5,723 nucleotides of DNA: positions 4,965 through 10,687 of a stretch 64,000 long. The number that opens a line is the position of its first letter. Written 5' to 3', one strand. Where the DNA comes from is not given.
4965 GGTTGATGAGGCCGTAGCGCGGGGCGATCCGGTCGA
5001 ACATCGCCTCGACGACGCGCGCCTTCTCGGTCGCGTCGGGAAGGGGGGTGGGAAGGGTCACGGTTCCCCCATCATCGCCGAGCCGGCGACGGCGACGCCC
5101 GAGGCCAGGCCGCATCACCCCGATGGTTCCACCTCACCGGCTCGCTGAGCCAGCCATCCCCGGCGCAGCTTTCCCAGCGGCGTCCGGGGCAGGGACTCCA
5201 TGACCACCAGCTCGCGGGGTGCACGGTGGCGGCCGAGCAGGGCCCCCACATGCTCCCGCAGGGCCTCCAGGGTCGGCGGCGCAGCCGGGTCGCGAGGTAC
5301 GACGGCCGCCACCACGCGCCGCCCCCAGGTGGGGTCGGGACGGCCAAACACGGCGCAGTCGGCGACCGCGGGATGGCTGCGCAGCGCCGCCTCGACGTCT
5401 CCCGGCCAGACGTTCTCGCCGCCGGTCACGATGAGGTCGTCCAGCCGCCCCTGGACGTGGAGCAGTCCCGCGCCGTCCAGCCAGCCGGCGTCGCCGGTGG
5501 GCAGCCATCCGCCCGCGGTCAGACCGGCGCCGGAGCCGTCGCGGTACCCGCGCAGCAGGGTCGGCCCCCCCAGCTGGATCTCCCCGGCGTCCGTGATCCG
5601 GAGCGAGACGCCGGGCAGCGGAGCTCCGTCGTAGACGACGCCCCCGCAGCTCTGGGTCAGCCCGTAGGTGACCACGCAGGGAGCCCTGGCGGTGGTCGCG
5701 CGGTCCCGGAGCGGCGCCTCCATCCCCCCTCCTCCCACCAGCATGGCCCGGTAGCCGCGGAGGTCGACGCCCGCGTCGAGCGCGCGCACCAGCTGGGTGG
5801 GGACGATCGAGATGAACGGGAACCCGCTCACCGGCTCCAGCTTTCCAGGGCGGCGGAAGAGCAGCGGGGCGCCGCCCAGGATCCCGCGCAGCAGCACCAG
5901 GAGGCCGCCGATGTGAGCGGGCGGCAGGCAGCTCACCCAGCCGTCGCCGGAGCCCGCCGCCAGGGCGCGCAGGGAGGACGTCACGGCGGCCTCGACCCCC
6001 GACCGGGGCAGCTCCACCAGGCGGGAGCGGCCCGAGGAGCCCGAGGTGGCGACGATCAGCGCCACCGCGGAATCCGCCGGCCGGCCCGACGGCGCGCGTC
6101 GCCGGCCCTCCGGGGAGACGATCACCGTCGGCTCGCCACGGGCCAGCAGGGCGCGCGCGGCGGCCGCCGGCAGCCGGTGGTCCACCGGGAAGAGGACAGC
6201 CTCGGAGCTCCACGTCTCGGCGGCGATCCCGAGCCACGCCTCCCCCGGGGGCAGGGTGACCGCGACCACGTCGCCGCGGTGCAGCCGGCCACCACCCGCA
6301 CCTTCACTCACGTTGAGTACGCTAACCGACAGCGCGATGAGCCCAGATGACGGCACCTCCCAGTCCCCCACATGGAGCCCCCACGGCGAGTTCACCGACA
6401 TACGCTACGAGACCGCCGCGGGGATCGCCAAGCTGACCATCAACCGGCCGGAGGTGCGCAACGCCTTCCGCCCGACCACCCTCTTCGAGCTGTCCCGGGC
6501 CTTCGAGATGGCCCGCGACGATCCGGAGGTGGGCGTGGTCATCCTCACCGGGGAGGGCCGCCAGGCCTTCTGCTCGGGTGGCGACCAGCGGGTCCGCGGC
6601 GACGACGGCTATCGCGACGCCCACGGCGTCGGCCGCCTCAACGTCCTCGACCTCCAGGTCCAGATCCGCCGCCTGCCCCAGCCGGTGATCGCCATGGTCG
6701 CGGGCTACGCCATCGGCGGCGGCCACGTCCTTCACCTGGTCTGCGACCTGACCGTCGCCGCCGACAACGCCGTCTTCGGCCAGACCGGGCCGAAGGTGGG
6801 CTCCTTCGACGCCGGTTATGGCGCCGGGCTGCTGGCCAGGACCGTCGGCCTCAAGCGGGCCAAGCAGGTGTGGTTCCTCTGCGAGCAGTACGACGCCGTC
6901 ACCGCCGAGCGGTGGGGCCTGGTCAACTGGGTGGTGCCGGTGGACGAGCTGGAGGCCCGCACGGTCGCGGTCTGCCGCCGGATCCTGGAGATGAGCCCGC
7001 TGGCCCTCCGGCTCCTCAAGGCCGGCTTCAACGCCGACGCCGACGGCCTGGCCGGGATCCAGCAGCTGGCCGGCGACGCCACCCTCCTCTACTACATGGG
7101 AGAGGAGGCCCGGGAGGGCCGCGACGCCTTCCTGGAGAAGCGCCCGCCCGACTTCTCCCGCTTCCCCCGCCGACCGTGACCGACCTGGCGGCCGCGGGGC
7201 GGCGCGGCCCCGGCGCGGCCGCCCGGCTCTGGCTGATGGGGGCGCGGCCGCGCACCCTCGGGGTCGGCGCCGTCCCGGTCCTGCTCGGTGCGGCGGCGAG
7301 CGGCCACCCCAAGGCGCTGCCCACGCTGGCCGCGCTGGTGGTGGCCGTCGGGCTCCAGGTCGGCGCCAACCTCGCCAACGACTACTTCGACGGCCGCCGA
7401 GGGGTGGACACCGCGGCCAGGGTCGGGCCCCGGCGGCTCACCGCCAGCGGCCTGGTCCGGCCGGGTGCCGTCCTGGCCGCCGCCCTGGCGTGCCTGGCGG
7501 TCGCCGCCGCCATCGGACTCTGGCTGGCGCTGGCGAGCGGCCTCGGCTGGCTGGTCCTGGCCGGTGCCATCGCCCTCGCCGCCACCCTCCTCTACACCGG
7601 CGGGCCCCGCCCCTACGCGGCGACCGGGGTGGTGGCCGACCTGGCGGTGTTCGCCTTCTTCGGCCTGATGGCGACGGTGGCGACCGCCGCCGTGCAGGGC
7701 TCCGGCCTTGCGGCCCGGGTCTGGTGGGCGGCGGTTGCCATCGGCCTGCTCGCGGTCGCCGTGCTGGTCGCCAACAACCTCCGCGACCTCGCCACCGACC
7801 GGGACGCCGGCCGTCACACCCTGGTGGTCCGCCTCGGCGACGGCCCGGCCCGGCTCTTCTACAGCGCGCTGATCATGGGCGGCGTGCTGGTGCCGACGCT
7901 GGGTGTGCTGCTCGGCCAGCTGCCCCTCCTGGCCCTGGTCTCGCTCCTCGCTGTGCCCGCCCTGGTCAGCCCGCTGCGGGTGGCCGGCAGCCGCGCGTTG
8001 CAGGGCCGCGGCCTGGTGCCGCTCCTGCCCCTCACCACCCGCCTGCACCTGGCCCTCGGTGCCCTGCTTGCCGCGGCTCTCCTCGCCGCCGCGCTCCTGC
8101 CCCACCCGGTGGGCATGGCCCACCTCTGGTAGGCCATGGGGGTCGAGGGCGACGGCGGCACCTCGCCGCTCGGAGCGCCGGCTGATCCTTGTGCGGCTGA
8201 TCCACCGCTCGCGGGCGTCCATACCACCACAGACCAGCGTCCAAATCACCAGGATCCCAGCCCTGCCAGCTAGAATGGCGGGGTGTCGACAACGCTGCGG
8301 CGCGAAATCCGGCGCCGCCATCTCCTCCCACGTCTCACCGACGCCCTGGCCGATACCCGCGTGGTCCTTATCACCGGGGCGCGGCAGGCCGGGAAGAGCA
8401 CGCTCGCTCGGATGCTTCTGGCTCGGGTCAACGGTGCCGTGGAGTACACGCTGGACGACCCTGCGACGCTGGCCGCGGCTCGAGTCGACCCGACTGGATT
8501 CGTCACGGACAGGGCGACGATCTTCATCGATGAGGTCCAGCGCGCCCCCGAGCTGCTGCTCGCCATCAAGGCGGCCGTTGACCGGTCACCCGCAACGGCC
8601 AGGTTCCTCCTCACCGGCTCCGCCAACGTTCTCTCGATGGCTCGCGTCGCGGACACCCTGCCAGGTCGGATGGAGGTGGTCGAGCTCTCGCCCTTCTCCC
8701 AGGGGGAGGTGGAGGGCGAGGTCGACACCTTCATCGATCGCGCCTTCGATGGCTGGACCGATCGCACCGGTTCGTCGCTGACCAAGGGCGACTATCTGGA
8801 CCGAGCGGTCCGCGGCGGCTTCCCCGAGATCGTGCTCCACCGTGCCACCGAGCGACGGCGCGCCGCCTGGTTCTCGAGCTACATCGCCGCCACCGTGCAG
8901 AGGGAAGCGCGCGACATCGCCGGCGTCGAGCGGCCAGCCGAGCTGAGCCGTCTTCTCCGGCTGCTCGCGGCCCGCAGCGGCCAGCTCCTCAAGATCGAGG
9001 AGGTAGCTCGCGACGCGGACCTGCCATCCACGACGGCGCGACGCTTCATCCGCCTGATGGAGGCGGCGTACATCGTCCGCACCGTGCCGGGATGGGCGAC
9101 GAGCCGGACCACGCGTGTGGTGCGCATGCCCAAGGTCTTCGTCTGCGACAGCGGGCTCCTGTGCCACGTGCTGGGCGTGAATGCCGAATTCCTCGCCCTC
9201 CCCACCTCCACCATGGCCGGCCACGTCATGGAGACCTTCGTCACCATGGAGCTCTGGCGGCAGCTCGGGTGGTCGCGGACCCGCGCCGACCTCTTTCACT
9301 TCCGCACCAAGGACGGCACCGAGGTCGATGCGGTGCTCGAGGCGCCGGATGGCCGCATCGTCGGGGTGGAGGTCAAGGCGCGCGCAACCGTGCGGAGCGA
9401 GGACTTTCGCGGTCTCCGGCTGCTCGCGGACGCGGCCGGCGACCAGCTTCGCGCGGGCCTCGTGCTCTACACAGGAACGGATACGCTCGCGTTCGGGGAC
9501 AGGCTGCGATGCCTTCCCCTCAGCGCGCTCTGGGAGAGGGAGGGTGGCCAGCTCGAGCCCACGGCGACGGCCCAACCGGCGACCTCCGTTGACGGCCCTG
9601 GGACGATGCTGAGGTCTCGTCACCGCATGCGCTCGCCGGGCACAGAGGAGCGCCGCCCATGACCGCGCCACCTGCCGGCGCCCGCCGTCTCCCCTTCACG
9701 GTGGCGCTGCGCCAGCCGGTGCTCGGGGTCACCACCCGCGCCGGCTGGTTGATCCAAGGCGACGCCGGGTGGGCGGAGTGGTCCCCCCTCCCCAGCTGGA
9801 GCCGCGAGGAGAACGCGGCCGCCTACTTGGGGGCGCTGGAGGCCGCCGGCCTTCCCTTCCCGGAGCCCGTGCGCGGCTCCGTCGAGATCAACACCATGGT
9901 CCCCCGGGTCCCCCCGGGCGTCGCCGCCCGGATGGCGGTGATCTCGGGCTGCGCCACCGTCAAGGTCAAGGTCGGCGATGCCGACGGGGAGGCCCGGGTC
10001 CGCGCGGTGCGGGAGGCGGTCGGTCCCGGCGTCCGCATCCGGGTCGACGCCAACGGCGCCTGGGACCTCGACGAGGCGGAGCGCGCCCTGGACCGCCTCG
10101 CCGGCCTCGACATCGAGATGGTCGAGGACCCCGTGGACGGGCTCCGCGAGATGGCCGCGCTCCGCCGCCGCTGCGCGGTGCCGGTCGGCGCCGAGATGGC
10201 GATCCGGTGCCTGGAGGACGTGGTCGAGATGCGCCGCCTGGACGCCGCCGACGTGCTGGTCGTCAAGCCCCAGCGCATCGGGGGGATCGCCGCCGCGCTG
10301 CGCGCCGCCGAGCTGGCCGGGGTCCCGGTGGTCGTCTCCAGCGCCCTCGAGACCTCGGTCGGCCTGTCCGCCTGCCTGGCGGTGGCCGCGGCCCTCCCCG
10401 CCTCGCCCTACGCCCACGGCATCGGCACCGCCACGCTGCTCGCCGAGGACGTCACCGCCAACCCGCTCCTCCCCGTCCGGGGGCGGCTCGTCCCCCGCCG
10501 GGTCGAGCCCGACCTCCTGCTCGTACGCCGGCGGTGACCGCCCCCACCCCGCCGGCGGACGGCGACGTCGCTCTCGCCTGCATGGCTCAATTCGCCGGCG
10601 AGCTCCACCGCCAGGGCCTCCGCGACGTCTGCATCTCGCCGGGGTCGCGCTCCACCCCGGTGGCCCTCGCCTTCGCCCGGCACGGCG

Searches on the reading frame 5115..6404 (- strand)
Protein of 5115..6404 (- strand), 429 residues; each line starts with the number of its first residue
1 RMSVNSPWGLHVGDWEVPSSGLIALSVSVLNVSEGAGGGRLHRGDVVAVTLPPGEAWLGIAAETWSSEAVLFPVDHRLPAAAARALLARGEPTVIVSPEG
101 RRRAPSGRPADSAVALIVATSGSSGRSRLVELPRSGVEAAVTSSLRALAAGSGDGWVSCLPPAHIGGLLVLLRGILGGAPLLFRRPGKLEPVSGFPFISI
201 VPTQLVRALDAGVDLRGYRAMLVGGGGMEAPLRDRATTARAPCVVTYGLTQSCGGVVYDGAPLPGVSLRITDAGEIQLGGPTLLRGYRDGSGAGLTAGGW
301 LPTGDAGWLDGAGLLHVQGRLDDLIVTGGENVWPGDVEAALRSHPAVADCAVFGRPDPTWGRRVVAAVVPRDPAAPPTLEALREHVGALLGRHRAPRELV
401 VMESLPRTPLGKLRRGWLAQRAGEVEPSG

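Call 59: search_protein_families(library=pfam, proteins=[window:5115-6404:-], max_evalue=0.00001)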
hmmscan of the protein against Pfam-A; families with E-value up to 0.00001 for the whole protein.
window:5115-6404:- (429 aa): 2 families
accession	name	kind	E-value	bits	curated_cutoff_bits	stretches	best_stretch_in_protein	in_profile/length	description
PF13193.12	AMP-binding_C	-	8.5e-21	75.1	24.5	1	337-412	2-76/76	AMP-binding enzyme C-terminal domain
PF00501.34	AMP-binding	-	2.7e-17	63.1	29.9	1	108-287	158-383/384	AMP-binding enzyme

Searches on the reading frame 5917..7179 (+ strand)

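Call 59: search_protein_families(library=pfam, proteins=[window:5917-7179:+], max_evalue=0.00001)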
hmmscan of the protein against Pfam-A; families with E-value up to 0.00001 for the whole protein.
window:5917-7179:+ (420 aa): 2 families
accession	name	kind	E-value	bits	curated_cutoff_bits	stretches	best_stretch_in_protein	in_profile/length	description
PF00378.25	ECH_1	-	1.9e-74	250.6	27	1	166-414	2-249/251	Enoyl-CoA hydratase/isomerase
PF16113.10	ECH_2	-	5.6e-18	66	27.2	1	172-309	3-142/335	Enoyl-CoA hydratase/isomerase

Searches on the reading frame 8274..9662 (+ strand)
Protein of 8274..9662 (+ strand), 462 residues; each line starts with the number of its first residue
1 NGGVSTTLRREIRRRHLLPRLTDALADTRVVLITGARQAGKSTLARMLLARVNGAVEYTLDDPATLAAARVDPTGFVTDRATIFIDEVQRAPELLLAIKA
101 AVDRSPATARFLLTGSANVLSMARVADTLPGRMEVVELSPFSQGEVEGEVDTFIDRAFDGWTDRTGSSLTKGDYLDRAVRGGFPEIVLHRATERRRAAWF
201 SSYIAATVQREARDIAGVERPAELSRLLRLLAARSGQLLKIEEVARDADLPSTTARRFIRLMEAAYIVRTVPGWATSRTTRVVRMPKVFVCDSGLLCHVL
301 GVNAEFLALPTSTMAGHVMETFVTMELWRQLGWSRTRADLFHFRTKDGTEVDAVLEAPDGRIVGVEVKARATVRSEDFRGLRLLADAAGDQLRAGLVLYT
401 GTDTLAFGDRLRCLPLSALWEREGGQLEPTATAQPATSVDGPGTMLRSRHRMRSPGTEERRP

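Call 59: search_protein_families(library=pfam, proteins=[window:8274-9662:+], max_evalue=0.00001)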
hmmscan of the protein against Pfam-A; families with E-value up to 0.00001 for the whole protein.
window:8274-9662:+ (462 aa): 2 families
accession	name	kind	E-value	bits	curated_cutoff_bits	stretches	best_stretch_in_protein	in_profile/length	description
PF13635.12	DUF4143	-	3.9e-40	137.6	28.1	1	209-369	1-159/160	Domain of unknown function (DUF4143)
PF13173.12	AAA_14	-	2.1e-24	86.4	27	1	28-146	2-128/129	AAA domain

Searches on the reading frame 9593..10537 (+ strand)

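Call 59: search_protein_families(library=pfam, proteins=[window:9593-10537:+], max_evalue=0.00001)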
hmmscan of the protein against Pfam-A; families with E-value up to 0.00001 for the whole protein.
window:9593-10537:+ (314 aa): 2 families
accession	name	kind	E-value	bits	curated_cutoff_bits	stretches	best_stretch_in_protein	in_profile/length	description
PF13378.12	MR_MLE_C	-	1.6e-38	133.1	29.4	1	112-300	6-204/219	Enolase C-terminal domain-like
PF18374.6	Enolase_like_N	-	1.3e-08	34.5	25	1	36-85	3-52/52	Enolase N-terminal domain-like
